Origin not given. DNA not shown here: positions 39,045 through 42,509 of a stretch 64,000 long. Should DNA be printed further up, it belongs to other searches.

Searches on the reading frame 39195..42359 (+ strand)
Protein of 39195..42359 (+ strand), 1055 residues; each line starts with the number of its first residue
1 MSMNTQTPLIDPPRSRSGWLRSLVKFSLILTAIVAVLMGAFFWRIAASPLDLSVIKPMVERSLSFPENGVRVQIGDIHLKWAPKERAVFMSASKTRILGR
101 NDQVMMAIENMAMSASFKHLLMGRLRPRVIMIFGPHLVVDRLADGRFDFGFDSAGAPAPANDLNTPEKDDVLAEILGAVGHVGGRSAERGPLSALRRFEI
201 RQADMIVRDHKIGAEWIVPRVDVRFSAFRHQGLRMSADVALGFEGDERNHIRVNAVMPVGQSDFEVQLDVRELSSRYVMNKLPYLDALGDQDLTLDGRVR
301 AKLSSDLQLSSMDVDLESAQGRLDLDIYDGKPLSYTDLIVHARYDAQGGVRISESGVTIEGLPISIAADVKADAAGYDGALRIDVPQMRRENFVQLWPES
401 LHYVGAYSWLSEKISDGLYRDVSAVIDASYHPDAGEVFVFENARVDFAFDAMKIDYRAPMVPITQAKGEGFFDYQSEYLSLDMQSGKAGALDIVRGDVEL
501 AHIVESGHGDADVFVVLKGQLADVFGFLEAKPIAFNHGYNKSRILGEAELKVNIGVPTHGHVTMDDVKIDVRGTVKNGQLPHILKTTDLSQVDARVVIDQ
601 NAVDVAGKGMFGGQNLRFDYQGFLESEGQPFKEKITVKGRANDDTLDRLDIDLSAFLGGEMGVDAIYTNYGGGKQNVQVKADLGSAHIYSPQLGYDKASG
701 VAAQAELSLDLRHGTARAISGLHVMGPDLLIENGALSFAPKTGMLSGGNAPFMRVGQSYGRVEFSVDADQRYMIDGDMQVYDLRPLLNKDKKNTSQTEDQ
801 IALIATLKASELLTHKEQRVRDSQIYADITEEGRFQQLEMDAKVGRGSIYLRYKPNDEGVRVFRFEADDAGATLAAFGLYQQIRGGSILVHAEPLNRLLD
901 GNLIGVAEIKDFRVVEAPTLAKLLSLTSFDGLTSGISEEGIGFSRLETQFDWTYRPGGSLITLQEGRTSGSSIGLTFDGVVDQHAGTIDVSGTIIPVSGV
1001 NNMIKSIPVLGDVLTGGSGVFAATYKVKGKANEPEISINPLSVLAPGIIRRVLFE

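Call 58: search_protein_families(library=pfam, proteins=[window:39195-42359:+], max_evalue=0.00001)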
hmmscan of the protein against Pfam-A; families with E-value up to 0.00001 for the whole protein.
window:39195-42359:+ (1055 aa): 1 family
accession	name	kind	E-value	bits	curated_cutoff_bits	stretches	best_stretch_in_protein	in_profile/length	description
PF13116.12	YhdP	-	2.6e-25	89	46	1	306-788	396-864/1224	YhdP protein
